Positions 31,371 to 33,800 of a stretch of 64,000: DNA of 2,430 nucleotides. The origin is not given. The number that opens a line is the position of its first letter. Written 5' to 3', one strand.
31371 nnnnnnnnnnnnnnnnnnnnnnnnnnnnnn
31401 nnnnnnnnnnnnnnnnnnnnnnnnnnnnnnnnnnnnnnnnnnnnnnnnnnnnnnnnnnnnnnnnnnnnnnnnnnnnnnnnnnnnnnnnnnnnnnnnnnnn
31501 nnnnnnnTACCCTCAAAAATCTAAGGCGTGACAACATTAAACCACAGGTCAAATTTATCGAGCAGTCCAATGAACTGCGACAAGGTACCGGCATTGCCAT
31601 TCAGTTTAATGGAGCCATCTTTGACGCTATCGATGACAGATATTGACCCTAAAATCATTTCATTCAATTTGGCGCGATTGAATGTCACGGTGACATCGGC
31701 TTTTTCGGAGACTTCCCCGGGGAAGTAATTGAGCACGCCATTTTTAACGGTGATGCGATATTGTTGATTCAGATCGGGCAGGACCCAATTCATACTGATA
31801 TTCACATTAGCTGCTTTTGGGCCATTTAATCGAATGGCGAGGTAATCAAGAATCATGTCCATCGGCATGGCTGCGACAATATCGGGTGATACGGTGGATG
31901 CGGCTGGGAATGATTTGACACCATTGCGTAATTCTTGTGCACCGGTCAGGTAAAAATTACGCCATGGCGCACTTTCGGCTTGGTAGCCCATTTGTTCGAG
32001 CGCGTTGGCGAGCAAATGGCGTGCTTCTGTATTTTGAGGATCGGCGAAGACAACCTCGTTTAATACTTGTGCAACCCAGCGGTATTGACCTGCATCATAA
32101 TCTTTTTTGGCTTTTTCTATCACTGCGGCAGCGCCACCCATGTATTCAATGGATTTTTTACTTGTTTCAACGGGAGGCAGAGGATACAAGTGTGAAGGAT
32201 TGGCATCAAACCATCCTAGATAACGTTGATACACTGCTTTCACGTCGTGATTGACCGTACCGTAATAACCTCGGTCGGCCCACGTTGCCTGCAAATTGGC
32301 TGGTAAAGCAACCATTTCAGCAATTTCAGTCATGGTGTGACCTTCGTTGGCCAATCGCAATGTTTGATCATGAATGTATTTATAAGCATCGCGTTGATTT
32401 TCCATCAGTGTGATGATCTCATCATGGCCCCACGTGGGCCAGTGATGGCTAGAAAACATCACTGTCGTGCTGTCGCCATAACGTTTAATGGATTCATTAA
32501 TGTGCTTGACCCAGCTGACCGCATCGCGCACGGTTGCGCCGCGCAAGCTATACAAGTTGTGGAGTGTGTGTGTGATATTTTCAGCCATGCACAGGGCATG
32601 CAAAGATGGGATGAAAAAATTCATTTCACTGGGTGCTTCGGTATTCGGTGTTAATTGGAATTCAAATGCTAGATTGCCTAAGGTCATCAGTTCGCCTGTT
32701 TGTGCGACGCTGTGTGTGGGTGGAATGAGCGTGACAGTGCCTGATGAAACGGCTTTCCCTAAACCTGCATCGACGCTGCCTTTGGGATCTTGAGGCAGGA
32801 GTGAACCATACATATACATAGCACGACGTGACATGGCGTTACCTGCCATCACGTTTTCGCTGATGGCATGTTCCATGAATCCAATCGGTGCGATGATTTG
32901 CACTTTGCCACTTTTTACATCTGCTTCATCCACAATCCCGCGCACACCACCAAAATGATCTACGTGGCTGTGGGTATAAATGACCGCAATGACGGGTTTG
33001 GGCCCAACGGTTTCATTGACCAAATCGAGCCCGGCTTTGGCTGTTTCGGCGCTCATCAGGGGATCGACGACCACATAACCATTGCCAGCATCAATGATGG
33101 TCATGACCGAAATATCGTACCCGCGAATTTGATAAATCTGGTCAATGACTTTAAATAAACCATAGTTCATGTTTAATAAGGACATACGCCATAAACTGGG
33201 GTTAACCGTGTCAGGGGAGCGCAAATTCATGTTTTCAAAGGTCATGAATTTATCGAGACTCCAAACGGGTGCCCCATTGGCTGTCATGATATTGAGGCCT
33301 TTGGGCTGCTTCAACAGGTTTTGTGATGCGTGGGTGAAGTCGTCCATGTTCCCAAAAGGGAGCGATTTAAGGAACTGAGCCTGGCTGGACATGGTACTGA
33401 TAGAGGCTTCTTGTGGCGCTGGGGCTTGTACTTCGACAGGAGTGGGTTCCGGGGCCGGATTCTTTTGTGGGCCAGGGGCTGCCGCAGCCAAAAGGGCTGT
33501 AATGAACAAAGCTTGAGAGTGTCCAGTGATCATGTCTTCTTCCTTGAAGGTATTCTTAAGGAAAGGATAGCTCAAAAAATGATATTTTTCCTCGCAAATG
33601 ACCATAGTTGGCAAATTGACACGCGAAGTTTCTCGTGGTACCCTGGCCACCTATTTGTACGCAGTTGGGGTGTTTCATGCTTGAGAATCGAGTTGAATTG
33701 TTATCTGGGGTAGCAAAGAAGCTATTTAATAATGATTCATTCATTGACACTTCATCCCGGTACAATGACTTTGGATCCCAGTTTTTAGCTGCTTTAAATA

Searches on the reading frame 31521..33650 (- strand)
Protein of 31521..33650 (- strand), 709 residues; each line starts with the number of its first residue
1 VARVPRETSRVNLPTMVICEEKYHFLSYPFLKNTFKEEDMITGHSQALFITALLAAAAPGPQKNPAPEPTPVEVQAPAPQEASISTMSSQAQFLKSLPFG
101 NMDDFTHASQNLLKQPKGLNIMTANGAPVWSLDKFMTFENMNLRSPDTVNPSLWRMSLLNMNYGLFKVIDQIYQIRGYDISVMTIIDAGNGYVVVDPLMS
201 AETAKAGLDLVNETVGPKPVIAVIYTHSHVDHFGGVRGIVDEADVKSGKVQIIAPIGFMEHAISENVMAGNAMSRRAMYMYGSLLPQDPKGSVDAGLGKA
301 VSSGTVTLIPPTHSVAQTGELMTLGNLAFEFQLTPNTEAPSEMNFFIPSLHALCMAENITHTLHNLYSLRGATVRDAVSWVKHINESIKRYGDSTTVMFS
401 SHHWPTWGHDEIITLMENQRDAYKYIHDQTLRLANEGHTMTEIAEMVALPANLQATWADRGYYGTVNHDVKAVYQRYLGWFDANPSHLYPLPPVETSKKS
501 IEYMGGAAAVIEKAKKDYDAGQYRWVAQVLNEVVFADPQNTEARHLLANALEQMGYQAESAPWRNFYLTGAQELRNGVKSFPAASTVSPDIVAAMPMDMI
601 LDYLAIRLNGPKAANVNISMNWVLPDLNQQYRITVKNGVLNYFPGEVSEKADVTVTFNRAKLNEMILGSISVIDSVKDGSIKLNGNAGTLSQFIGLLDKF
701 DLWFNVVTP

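Call 37: search_protein_families(library=pfam, proteins=[window:31521-33650:-], max_evalue=0.01)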
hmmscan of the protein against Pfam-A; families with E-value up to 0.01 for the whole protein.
window:31521-33650:- (709 aa): 5 families
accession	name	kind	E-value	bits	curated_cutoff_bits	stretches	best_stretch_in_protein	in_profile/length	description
PF14863.12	Alkyl_sulf_dimr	-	3.1e-63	212.8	26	1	439-577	1-139/139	Alkyl sulfatase dimerisation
PF14864.11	Alkyl_sulf_C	-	1.5e-42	145.2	27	1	586-709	2-125/125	Alkyl sulfatase C-terminal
PF00753.33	Lactamase_B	-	3.9e-18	66.5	22.7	1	179-291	4-110/196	Metallo-beta-lactamase superfamily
PF02036.22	SCP2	-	4.9e-05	24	21.3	1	619-698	23-101/101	SCP-2 sterol transfer family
PF12706.13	Lactamase_B_2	-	7.4e-05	22.9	27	1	193-264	3-72/200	Beta-lactamase superfamily domain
